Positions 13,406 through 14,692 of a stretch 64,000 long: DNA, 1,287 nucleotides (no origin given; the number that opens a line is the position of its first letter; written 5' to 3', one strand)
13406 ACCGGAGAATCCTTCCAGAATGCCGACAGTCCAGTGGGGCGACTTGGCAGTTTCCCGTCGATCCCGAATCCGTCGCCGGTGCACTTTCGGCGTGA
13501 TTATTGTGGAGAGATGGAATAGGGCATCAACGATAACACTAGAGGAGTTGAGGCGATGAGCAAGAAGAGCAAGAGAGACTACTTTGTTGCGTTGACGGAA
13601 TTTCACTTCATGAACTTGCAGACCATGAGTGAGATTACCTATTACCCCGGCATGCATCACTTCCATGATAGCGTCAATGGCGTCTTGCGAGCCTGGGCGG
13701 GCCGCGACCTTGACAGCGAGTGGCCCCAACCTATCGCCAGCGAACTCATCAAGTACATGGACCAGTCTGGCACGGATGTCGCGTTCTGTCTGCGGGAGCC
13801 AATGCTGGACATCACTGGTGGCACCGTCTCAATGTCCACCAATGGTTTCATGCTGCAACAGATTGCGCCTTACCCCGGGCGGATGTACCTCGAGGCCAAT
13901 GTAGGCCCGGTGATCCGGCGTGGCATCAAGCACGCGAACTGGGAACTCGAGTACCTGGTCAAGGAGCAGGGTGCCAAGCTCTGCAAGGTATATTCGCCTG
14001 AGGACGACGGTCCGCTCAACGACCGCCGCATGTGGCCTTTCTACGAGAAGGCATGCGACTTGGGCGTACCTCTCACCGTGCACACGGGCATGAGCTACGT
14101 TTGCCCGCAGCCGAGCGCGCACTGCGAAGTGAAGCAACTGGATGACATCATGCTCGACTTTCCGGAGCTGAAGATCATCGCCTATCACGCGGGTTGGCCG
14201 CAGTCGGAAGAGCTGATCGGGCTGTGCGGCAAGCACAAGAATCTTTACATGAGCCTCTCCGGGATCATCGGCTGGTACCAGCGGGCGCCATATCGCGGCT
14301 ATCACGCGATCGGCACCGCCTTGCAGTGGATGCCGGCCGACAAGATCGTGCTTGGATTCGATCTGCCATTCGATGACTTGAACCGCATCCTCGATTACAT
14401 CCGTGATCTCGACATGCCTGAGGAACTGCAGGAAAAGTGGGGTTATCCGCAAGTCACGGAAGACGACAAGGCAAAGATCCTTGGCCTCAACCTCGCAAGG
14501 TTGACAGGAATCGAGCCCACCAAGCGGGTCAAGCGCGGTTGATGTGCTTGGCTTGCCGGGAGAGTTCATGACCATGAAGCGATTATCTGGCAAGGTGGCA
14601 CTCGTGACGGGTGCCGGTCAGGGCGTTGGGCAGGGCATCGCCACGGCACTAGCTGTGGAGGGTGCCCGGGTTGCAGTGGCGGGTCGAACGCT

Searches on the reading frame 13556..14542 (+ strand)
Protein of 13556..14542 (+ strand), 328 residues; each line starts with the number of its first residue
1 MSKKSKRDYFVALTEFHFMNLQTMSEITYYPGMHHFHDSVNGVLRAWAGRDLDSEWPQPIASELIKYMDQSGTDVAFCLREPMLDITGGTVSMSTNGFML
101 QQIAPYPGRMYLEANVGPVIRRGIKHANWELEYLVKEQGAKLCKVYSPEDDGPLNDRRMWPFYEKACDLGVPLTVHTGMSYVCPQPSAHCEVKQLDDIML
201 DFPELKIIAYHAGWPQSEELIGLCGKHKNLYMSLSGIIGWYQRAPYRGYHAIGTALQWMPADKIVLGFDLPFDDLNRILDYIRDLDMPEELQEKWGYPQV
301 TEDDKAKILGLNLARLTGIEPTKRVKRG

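Call 8: find_encoding_contigs(protein=window:13556-14542:+, flank=10000, max_places=1)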
Protein window:13556-14542:+ (328 aa): 18 contigs read that carry it; 1 place shown.
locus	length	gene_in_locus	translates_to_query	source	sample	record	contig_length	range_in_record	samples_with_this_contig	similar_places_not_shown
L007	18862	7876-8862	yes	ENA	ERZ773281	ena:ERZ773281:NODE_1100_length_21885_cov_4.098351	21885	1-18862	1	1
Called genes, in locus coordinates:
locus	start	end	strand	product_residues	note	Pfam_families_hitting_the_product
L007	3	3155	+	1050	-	?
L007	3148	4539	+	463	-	PF02321:OEP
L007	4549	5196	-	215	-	PF10604:Polyketide_cyc2 (weak), PF06240:COXG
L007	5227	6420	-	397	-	PF02771:Acyl-CoA_dh_N, PF02770:Acyl-CoA_dh_M, PF00441:Acyl-CoA_dh_1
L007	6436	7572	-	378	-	PF02771:Acyl-CoA_dh_N, PF00441:Acyl-CoA_dh_1, PF08028:Acyl-CoA_dh_2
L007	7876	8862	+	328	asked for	PF04909:Amidohydro_2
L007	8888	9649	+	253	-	PF00106:adh_short, PF08659:KR, PF13561:adh_short_C2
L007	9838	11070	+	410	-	PF02515:CoA_transf_3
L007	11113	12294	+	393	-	PF02771:Acyl-CoA_dh_N, PF02770:Acyl-CoA_dh_M, PF11794:HpaB_N (faint), PF00441:Acyl-CoA_dh_1, PF08028:Acyl-CoA_dh_2 (weak)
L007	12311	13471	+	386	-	PF02515:CoA_transf_3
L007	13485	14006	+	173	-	PF13452:FAS1_DH_region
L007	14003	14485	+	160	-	PF01575:MaoC_dehydratas (weak)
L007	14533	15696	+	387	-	PF02771:Acyl-CoA_dh_N, PF02770:Acyl-CoA_dh_M, PF00441:Acyl-CoA_dh_1, PF08028:Acyl-CoA_dh_2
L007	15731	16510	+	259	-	PF11136:DUF2889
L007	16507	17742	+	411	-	PF02515:CoA_transf_3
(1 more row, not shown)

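Call 38: find_homologous_proteins(query=window:13556-14539:+, max_evalue=1e-30)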
Query window:13556-14539:+ (328 aa): 538 proteins with E <= 1e-30 among 1351 candidates; the best 120 are listed.
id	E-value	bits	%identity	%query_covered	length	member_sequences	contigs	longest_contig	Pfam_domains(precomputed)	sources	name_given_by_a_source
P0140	3.4e-228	775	99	100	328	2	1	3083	PF04909.21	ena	-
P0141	1.5e-227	773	98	100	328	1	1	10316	PF04909.21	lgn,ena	-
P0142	6.3e-227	771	98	100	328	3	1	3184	PF04909.21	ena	-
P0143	1.8e-226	769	98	100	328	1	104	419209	PF04909.21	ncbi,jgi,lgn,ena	jgi:predicted TIM-barrel fold metal-dependent hydrolase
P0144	3.7e-226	768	98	99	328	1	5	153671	PF04909.21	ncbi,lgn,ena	-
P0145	2.0e-223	759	97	99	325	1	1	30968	PF04909.21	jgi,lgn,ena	jgi:predicted TIM-barrel fold metal-dependent hydrolase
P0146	2.9e-213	726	91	100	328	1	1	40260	PF04909.21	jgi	jgi:predicted TIM-barrel fold metal-dependent hydrolase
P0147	1.2e-196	671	84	98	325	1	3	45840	PF04909.21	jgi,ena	-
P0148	1.6e-196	671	84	98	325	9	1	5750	PF04909.21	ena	-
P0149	5.1e-195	666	84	98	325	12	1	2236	PF04909.21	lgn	-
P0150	1.0e-194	665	84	98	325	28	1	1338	PF04909.21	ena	-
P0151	9.0e-194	662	84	98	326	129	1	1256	PF04909.21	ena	-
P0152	1.0e-193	661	84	98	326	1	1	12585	PF04909.21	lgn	-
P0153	6.9e-193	659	85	98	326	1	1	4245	PF04909.21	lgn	-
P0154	2.5e-191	653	82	98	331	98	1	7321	PF04909.21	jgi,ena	-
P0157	3.3e-187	640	81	97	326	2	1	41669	PF04909.21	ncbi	-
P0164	5.4e-184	629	79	99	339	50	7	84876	PF04909.21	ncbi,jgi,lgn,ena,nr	ncbi:MAG: amidohydrolase [Sterolibacterium sp.]|jgi:predicted TIM-barrel fold metal-dependent hydrol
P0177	2.8e-181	620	79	98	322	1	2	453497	PF04909.21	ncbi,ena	-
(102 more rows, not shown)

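Call 39: list_cluster_members(proteins=[P0164, P0157, P0177, P0067, P0047, P0049, P0052, P0057, P0070, P0117])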
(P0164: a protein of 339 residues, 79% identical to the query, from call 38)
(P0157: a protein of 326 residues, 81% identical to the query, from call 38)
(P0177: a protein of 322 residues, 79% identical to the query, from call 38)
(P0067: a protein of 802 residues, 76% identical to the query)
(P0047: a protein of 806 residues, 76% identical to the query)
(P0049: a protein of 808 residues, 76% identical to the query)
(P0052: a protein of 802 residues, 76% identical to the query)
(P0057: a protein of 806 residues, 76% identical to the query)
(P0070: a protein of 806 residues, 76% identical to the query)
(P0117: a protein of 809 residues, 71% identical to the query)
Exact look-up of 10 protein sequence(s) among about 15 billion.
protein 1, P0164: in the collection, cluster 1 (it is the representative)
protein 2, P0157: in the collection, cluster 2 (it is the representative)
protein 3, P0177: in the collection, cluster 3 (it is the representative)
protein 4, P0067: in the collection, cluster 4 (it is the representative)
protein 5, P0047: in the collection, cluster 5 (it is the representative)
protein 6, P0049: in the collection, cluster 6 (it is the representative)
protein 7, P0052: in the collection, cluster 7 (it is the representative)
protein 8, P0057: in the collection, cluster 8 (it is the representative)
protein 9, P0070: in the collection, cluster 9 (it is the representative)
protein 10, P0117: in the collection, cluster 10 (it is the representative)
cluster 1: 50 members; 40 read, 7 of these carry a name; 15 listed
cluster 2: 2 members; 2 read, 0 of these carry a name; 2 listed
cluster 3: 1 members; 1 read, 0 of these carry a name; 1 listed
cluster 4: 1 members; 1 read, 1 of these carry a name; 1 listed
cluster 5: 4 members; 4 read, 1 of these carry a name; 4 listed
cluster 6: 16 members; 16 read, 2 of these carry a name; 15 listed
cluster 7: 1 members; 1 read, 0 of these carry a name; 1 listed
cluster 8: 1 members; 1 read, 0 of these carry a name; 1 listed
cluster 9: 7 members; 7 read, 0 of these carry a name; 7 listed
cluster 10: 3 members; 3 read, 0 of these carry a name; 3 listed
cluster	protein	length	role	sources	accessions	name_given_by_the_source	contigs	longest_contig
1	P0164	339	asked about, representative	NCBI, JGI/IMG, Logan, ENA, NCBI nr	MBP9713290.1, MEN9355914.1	MAG: amidohydrolase [Sterolibacterium sp.] | predicted TIM-barrel fold metal-dependent hydrolase | amidohydrolase [Sterolibacterium sp.]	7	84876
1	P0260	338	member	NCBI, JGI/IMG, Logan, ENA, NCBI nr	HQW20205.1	MAG TPA: amidohydrolase family protein [Rhodocyclaceae bacterium] | amidohydrolase family protein [Rhodocyclaceae bacterium]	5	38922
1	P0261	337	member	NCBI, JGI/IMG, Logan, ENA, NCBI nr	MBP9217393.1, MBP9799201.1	MAG: amidohydrolase family protein [Sterolibacterium sp.] | amidohydrolase family protein [Sterolibacterium sp.]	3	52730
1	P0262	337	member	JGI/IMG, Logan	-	predicted TIM-barrel fold metal-dependent hydrolase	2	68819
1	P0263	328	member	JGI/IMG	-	predicted TIM-barrel fold metal-dependent hydrolase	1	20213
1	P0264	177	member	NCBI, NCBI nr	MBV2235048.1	MAG: amidohydrolase family protein, partial [Sterolibacterium sp.] | amidohydrolase family protein [Sterolibacterium sp.]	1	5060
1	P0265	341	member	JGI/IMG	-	predicted TIM-barrel fold metal-dependent hydrolase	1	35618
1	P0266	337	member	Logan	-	-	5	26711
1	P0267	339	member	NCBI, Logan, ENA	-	-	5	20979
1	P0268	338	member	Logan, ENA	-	-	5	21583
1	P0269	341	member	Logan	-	-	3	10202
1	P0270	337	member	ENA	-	-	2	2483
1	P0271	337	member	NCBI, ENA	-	-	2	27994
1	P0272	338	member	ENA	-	-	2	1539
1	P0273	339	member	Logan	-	-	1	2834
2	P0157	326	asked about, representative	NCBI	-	-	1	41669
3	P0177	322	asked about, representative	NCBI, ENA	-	-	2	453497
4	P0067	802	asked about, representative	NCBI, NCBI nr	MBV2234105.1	MAG: xanthine dehydrogenase family protein molybdopterin-binding subunit ... | xanthine dehydrogenase family protein molybdopterin-binding subunit [Sterolibacterium sp.]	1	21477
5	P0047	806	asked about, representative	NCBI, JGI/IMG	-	-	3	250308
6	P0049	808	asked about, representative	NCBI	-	-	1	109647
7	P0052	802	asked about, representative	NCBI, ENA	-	-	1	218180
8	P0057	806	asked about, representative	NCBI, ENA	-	-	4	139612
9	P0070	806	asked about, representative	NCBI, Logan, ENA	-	-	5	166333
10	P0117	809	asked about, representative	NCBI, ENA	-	-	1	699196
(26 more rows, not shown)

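Call 46: search_protein_families(library=ncbifam, proteins=[window:13556-14539:+], max_evalue=0.00001)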
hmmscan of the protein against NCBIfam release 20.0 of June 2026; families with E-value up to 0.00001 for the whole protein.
window:13556-14539:+ (328 aa): 0 families
